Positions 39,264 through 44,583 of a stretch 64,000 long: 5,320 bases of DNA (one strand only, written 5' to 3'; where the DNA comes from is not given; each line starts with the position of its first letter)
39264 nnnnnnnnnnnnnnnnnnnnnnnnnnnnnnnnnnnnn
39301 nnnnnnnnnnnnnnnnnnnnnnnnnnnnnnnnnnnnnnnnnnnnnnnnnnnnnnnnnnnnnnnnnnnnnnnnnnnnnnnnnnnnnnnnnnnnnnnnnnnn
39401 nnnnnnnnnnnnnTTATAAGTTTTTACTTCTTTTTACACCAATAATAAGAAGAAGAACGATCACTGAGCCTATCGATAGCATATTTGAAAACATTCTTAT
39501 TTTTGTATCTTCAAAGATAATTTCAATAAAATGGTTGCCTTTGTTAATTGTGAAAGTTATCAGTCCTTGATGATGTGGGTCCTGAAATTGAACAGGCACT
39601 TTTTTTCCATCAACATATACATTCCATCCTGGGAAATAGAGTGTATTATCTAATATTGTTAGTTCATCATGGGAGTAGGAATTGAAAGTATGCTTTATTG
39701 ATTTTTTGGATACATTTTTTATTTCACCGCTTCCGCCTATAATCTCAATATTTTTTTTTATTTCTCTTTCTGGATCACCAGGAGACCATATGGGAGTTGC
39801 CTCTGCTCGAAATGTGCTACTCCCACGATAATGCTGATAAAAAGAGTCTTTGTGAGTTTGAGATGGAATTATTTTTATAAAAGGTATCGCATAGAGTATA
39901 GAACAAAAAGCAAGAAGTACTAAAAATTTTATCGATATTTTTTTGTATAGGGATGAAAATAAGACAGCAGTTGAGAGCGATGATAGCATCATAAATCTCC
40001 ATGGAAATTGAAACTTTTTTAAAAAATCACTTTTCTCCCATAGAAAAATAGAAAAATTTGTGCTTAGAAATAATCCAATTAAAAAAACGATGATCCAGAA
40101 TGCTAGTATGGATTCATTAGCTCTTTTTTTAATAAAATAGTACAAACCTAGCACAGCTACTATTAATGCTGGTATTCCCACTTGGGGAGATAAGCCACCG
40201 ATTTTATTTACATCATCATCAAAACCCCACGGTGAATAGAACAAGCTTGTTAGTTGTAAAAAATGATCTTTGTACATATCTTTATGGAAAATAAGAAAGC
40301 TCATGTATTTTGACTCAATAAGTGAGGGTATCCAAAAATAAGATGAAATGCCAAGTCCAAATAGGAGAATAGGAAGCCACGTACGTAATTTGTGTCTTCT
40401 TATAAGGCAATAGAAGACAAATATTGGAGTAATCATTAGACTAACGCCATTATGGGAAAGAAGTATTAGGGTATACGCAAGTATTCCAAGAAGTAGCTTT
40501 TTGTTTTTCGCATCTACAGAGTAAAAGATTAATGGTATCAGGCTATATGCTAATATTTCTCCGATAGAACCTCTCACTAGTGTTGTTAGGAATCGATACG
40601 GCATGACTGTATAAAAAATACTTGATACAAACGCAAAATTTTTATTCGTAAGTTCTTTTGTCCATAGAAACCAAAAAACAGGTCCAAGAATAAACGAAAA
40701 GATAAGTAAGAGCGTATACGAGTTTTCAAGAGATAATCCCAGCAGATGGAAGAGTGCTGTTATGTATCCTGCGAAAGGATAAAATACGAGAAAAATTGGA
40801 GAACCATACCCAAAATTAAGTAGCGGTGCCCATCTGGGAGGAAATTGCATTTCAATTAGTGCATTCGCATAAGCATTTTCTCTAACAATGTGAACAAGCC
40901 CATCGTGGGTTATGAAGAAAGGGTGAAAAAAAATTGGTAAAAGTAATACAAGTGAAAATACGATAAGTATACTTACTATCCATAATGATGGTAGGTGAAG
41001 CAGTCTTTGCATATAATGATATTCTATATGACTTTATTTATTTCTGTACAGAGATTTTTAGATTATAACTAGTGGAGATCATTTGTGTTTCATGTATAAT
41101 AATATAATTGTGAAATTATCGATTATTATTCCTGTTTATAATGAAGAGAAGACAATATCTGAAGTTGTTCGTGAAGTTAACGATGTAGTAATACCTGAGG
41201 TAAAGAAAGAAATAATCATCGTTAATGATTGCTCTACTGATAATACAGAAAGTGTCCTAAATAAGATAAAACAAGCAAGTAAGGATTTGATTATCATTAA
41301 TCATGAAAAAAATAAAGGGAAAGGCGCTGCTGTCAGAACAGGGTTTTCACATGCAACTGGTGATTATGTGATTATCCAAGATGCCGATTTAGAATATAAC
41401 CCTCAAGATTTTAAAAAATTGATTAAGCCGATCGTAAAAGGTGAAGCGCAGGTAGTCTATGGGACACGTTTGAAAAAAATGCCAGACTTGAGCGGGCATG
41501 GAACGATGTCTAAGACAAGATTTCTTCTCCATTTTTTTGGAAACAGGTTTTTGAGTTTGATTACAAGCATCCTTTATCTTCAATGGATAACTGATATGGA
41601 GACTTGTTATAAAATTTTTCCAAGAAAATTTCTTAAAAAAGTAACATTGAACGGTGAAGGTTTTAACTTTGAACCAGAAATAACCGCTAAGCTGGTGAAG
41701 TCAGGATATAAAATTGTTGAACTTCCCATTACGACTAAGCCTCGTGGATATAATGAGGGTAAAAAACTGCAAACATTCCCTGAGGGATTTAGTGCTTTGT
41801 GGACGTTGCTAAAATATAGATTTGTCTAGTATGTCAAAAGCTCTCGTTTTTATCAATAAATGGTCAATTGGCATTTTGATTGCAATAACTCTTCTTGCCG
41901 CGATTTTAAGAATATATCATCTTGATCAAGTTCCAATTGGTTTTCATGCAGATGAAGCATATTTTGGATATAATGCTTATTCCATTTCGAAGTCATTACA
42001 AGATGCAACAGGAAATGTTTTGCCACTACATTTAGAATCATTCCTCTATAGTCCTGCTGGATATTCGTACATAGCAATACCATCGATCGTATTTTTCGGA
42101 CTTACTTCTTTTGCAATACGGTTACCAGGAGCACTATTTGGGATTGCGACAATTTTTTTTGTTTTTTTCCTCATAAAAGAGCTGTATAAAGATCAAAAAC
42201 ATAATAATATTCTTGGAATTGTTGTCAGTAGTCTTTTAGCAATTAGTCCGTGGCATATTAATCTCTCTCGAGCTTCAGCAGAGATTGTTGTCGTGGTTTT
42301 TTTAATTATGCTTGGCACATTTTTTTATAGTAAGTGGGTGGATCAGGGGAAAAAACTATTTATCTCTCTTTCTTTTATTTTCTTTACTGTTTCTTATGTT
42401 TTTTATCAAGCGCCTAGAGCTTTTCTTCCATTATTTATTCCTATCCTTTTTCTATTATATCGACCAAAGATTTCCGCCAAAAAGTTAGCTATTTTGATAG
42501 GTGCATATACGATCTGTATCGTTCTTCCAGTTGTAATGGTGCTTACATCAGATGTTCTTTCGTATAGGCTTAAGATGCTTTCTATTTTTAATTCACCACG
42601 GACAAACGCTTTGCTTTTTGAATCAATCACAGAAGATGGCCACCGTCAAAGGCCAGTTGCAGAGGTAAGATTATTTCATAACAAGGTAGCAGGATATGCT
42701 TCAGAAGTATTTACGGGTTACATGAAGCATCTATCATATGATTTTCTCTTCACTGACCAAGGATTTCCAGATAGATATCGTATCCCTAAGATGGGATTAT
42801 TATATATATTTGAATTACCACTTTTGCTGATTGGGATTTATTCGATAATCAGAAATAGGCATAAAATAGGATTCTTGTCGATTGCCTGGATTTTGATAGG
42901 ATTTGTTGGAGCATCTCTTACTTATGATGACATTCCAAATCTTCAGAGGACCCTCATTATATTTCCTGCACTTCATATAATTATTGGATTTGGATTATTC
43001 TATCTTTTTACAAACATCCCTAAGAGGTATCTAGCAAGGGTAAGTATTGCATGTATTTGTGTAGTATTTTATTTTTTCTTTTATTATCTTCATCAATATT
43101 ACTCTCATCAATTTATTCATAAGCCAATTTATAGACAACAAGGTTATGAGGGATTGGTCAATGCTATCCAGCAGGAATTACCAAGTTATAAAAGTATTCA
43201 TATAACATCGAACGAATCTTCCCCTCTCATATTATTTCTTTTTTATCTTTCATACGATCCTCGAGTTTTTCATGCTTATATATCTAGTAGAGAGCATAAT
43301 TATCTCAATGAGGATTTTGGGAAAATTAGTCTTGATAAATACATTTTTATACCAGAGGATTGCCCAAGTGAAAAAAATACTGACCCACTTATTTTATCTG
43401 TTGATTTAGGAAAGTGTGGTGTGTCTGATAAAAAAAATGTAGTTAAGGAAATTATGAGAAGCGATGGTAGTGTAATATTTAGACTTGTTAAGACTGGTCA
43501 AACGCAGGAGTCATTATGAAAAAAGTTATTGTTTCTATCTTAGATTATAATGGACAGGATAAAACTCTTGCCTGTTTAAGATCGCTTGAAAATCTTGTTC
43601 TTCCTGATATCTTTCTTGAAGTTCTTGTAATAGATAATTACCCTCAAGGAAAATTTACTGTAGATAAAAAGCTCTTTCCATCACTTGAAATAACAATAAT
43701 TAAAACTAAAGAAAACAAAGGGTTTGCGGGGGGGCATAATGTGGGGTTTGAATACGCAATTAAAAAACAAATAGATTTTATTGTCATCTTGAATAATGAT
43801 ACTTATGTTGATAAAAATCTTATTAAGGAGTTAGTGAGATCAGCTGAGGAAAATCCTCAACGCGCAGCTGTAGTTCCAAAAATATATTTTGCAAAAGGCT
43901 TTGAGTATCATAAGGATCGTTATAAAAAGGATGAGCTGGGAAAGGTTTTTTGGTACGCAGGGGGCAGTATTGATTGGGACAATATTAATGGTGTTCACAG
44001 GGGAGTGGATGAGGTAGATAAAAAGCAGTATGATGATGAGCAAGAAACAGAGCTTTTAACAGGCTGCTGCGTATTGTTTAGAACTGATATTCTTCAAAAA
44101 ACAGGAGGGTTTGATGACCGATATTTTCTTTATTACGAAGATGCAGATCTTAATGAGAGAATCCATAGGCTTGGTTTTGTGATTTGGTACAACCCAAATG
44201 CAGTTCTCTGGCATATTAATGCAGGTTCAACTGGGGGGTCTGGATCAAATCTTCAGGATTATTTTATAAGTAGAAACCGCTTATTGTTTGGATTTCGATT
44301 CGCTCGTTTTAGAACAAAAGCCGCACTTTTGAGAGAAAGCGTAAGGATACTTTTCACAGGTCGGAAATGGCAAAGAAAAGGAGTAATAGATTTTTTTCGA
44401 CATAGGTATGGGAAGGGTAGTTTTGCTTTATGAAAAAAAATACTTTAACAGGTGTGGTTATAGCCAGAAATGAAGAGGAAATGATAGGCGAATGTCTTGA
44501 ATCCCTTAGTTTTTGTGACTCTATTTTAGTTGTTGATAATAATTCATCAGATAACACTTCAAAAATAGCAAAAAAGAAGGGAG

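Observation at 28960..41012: Four-member YfhO-like short paralog family (N-terminal HD.., C-terminal YxPGW..VDG), one copy inverted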

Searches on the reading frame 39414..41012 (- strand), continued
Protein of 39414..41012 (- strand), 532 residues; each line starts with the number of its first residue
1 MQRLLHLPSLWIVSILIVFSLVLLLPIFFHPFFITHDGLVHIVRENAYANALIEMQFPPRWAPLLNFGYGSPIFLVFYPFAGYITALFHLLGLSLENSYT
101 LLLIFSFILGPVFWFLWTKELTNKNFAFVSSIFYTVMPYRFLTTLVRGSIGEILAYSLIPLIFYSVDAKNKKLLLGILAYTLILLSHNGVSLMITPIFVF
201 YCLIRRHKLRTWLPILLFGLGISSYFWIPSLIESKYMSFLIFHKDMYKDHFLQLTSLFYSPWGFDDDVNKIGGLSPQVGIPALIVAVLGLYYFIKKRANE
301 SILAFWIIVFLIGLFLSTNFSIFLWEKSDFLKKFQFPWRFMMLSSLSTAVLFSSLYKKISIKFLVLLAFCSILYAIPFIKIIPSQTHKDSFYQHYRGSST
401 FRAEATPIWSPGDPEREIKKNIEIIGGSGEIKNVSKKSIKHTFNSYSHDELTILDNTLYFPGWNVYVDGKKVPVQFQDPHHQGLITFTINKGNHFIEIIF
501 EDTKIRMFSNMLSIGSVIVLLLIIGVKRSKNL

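Call 33: predict_structure(alignment_id=A3)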
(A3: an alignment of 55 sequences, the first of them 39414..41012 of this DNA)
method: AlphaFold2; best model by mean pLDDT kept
length: 532 residues; sequences in the alignment: 55
mean_pLDDT: 93.1   pTM: 0.93
mean pLDDT of the five models: 93.1, 93.0, 92.2, 92.0, 92.0
residues with pLDDT >= 90: 436; 70-90: 82; 50-70: 14; < 50: 0
segments of 3 or more residues with pLDDT < 50: none
pLDDT, mean of each block of 10 residues (from residue 1): 74 98 95 92 95 94 91 92 97 98 98 98 96 97 94 98 96 96 97 98 97 98 97 89 82 90 82 82 97 84 97 96 93 90 97 95 97 95 94 87 81 71 96 95 97 96 98 93 95 98 97 98 91 60
secondary structure, 60 per line:
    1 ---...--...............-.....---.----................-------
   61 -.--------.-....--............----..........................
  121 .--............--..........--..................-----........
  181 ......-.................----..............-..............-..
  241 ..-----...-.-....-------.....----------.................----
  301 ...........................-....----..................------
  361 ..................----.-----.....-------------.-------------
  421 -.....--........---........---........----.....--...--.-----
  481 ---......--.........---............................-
elements in order: H9-23 H25-29 H38-53 H73-76 H79-90 H95-121 H124-135 H138-147 H150-167 H173-186 H188-204 H209-222 H224-236 H239-242 H254-257 H265-269 H280-296 H301-317 H319-327 H329-332 H337-354 H361-378 H389-393 E422-426 E429-436 E440-447 E451-458 E463-467 E470-472 E484-489 E492-500 H504-531

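Call 36: fold_search(model_id=the predicted structure, library=pdb)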
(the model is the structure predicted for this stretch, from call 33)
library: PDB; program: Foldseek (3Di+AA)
matches with E <= 10: 450; with E <= 0.001: 14
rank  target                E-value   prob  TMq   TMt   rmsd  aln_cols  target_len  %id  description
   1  3wak                  3.3e-05  1.00  0.41  0.27  10.0       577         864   13  Crystal structure of the Archaeoglobus fulgidus oligosaccharyltransferase (O29867_ARCFU) in the apo form (released 2013-10-30)
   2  5gmy_A                4.0e-05  1.00  0.43  0.29  12.8       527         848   14  Crystal structure of the Archaeoglobus fulgidus oligosaccharyltransferase (O29867_ARCFU) tethered with an acceptor pep (released 2017-02-01)
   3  3waj                  4.5e-05  1.00  0.36  0.25  14.5       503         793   14  Crystal structure of the Archaeoglobus fulgidus oligosaccharyltransferase (O29867_ARCFU) complex with Zn and sulfate (released 2013-10-30)
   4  8pn9_A                1.0e-04  1.00  0.44  0.37   8.8       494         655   14  Structure of human oligosaccharyltransferase OST-A complex bound to NGI-1 (released 2024-05-08)
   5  7e9s_A                2.3e-04  1.00  0.41  0.28  10.8       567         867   13  Archaeal oligosaccharyltransferase AglB from Archaeoglobus fulgidus in complex with an inhibitory peptide and a dolich (released 2021-09-08)
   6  6s7t_A                3.0e-04  1.00  0.37  0.29  13.2       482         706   13  Cryo-EM structure of human oligosaccharyltransferase complex OST-B (released 2019-12-18)
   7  6w98_A                3.3e-04  1.00  0.43  0.20   8.3       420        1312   16  Single-Particle Cryo-EM Structure of Arabinofuranosyltransferase AftD from Mycobacteria (released 2020-05-13)
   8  6ezn_F                3.3e-04  1.00  0.38  0.32  13.9       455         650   16  Cryo-EM structure of the yeast oligosaccharyltransferase (OST) complex (released 2018-01-17)
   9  8age_A                3.9e-04  1.00  0.44  0.38  12.1       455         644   13  Structure of yeast oligosaccharylransferase complex with acceptor peptide bound (released 2022-12-07)
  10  7oci_F                4.3e-04  1.00  0.43  0.37  12.4       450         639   15  Cryo-EM structure of yeast Ost6p containing oligosaccharyltransferase complex (released 2022-02-16)
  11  5ogl_A                7.0e-04  1.00  0.40  0.31  10.5       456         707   16  Structure of bacterial oligosaccharyltransferase PglB in complex with an acceptor peptide and an lipid-linked oligosac (released 2017-10-25)
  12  6gxc_A                7.3e-04  1.00  0.39  0.31  10.9       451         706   16  Bacterial oligosaccharyltransferase PglB in complex with an inhibitory peptide and a reactive lipid-linked oligosaccha (released 2018-11-14)
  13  9s6t_A                9.1e-04  1.00  0.39  0.42  16.0       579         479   11  Ternary cryo-EM structure of chicken ALG12 with Dol25-PP-GlcNAc2Man7, Dol25-P-Man, and Fab (released 2026-03-18)
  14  6ftg_5                9.5e-04  1.00  0.43  0.37  14.0       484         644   14  Subtomogram average of OST-containing ribosome-translocon complexes from canine rough microsomal membranes (released 2018-03-21)
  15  6c26_A                1.3e-03  1.00  0.44  0.37  13.1       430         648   14  The Cryo-EM structure of a eukaryotic oligosaccharyl transferase complex (released 2018-01-31)
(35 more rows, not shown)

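Call 74: search_protein_representatives(alignment_id=A3)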
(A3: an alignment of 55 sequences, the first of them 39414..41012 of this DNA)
Query: 55 sequences, 548 profile positions. Proteins with E-value up to 0.001 (for the whole library): 23366; up to 1e-10: 15620; up to 1e-30: 8075. The best 150 are listed.
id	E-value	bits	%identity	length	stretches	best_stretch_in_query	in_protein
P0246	1.4e-226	769.8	-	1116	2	6-542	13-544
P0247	7.6e-225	764.1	-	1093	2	5-545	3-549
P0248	1.7e-215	733.2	-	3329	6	16-535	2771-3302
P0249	1.8e-208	710.0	-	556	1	5-540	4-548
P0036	3.5e-204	695.9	-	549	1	9-542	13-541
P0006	2.2e-197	673.4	-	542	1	4-544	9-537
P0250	1.5e-195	667.4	-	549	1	6-541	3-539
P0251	3.4e-195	666.2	-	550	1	4-542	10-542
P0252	3.9e-194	662.7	-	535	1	9-542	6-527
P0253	7.9e-193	658.4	-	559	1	9-541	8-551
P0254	1.8e-190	650.6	-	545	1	10-538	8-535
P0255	6.3e-189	645.5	-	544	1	1-539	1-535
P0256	3.1e-188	643.3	-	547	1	5-542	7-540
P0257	3.7e-188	643.0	-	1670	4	12-541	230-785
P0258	1.0e-186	638.2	-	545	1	8-543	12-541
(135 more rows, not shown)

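Call 94: list_cluster_members(proteins=[P0246, P0247])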
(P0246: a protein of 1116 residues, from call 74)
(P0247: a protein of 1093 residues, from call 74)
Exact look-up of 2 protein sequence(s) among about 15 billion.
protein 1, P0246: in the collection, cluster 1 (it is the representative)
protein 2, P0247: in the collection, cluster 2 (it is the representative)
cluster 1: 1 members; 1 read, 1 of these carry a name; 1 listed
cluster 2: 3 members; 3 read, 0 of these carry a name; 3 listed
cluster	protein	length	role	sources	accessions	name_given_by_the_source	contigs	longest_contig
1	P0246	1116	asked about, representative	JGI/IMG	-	hypothetical protein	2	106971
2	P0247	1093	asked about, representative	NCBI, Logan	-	-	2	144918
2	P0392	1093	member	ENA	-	-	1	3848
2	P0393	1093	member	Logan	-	-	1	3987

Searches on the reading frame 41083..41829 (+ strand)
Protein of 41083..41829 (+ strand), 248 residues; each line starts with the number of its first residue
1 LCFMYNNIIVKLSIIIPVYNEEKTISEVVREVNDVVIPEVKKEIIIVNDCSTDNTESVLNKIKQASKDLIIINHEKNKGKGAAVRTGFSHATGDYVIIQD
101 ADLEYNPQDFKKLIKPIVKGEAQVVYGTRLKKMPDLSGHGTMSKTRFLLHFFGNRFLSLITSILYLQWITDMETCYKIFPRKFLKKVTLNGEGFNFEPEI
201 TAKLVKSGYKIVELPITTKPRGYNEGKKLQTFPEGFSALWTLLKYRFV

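Call 11: search_protein_families(library=pfam, proteins=[window:41083-41829:+], max_evalue=0.01)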
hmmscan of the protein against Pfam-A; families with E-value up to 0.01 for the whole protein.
window:41083-41829:+ (248 aa): 3 families
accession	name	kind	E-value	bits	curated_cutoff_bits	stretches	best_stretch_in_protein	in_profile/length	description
PF00535.33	Glycos_transf_2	-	9.3e-39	133.5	23.3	1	13-186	1-166/168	Glycosyl transferase family 2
PF10111.15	Glyco_tranf_2_2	-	2.2e-13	50.8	27.3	1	13-115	1-104/276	Glycosyltransferase like family 2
PF13641.12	Glyco_tranf_2_3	-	2.4e-06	28.2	27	1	12-117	3-111/230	Glycosyltransferase like family 2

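Call 30: search_protein_families(library=ncbifam, proteins=[window:41083-41829:+], max_evalue=0.00001)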
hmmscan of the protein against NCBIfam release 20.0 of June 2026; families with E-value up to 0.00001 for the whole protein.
window:41083-41829:+ (248 aa): 19 families
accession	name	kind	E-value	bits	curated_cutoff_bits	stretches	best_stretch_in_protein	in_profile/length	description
TIGR04182.1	glyco_TIGR04182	equivalog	9.3e-36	123.7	325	1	12-244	2-216/293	S-layer glycoprotein N-glycosyltransferase AglJ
TIGR03937.1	PgaC_IcaA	equivalog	7.2e-21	74.6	422.3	1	10-117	45-150/407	poly-beta-1,6-N-acetyl-D-glucosamine synthase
NF047588.1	GlcsyltransPgfSStrep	equivalog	3.6e-20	72.4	500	1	11-132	2-124/308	glycosyltransferase PgfS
NF007986.1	PRK10714.1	equivalog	3.8e-19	68.9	529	1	8-130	4-126/316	undecaprenyl-phosphate 4-deoxy-4-formamido-L-arabinose transferase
NF058614.1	PPMAGASynPpgS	equivalog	8e-19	67.9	370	1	14-226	4-204/226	polyprenyl-phospho-N-acetylgalactosaminyl synthase PpgS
NF007482.0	PRK10073.1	equivalog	1.3e-17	63.8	423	1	8-116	4-109/334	glycosyltransferase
NF047683.1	TeichurnBiosyTuaG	equivalog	3.9e-16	59.4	400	1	11-119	7-113/252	teichuronic acid biosynthesis protein TuaG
TIGR03111.1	glyc2_xrt_Gpos1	hypoth_equivalog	4.7e-15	55.3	363.95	1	11-117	50-156/439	TIGR03111 family XrtG-associated glycosyltransferase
NF041875.1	EPS_EpsD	equivalog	9.3e-15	54.8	370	1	12-128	1-115/325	exopolysaccharide biosynthesis glycosyltransferase EpsD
NF010496.0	PRK13915.1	equivalog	1e-14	54.4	262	1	11-121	32-146/307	glucosyl-3-phosphoglycerate synthase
TIGR04283.1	glyco_like_mftF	equivalog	1.6e-14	54.1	182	1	12-126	1-105/221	TIGR04283 family arsenosugar biosynthesis glycosyltransferase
NF041391.1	DPhHxTase_Halo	equivalog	8.8e-14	51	375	1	18-221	3-186/213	dolichyl-phosphate hexose transferase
TIGR03965.1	mycofact_glyco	equivalog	8.8e-12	44.6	280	1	11-125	75-187/467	mycofactocin biosynthesis glycosyltransferase MftF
NF050050.1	ProtGlycPglI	equivalog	2.3e-11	43.6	500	1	11-161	3-161/306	GalNAc(5)-diNAcBac-PP-undecaprenol beta-1,3-glucosyltransferase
NF053739.1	GlytfEpsEBac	equivalog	3.6e-11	42.6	450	1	11-133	2-123/265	glycosyltransferase EpsE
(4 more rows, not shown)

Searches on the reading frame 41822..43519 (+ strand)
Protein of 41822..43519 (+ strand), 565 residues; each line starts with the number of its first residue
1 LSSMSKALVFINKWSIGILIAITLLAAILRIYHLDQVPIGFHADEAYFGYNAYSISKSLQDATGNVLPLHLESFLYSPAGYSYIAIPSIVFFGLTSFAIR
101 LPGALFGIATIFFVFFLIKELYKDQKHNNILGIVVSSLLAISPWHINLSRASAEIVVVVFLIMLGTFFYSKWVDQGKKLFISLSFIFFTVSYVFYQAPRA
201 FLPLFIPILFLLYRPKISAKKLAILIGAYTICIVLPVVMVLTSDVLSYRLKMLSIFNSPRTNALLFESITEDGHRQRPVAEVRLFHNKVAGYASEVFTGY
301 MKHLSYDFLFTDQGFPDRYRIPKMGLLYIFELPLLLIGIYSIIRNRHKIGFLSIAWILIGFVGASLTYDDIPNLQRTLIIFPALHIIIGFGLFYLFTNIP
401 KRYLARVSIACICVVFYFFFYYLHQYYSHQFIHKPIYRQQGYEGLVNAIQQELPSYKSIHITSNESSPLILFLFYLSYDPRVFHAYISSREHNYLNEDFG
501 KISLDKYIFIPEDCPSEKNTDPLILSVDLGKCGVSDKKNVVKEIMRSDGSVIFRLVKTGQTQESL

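Call 5: search_protein_families(library=pfam, proteins=[window:41822-43519:+], max_evalue=0.1)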
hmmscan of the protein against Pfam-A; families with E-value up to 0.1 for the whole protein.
window:41822-43519:+ (565 aa): 1 family
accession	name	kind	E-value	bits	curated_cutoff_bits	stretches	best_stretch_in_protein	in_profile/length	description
PF13231.12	PMT_2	-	0.00033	21.3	26.1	1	81-239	6-159/160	Dolichyl-phosphate-mannose-protein mannosyltransferase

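Call 6: search_protein_families(library=ncbifam, proteins=[window:41822-43519:+], max_evalue=0.1)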
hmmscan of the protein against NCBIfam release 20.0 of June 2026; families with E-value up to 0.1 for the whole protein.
window:41822-43519:+ (565 aa): 1 family
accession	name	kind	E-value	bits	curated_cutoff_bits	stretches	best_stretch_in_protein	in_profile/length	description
TIGR03663.1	TIGR03663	subfamily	7.4e-08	31.8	126.25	1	18-194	3-162/435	flippase activity-associated protein Agl23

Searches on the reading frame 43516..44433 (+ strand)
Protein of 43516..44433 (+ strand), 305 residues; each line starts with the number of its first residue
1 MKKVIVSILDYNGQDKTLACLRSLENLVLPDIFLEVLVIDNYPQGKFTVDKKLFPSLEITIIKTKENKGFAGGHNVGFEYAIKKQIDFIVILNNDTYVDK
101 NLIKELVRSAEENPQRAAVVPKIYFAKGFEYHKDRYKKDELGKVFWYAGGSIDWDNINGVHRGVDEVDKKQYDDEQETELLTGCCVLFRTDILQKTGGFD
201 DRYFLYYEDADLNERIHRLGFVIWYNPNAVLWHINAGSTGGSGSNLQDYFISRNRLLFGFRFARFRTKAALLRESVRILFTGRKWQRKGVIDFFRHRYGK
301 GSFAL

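Call 11: search_protein_families(library=pfam, proteins=[window:43516-44433:+], max_evalue=0.01)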
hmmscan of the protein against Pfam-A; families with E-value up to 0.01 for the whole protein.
window:43516-44433:+ (305 aa): 5 families
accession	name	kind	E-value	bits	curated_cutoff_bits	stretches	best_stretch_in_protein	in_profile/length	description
PF00535.33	Glycos_transf_2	-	8.8e-12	45.7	23.3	1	11-166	7-137/168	Glycosyl transferase family 2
PF13641.12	Glyco_tranf_2_3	-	2.7e-08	34.5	27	1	54-255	55-226/230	Glycosyltransferase like family 2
PF13632.12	Glyco_trans_2_3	-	0.00016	22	27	0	182-261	73-144/198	Glycosyl transferase family group 2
PF10111.15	Glyco_tranf_2_2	-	0.00035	20.6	27.3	0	31-126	27-127/276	Glycosyltransferase like family 2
PF02709.20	Glyco_transf_7C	-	0.0066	16.5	23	0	177-221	15-60/78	N-terminal domain of galactosyltransferase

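Call 30: search_protein_families(library=ncbifam, proteins=[window:43516-44433:+], max_evalue=0.00001)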
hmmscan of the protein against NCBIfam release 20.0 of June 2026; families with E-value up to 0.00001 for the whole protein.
window:43516-44433:+ (305 aa): 7 families
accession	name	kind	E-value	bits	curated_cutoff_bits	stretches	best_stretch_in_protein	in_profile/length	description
TIGR01556.1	rhamnosyltran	subfamily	5.7e-16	58.5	200.55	1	30-123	18-112/281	rhamnosyltransferase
TIGR03965.1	mycofact_glyco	equivalog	3.4e-12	46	280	0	181-233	229-280/467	mycofactocin biosynthesis glycosyltransferase MftF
NF038299.1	EPS_HpsN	equivalog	7.4e-11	41.6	425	1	34-241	31-227/317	hormogonium polysaccharide biosynthesis glycosyltransferase HpsN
TIGR03937.1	PgaC_IcaA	equivalog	1e-09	37.9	422.3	0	5-120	48-160/407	poly-beta-1,6-N-acetyl-D-glucosamine synthase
NF041875.1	EPS_EpsD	equivalog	1.9e-08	34.1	370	0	175-234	150-207/325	exopolysaccharide biosynthesis glycosyltransferase EpsD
TIGR03111.1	glyc2_xrt_Gpos1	hypoth_equivalog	8e-07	28.2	363.95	1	6-123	53-169/439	TIGR03111 family XrtG-associated glycosyltransferase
NF038302.1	EPS_HpsE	equivalog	1.9e-06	27.1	300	0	5-124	4-125/307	hormogonium polysaccharide biosynthesis glycosyltransferase HpsE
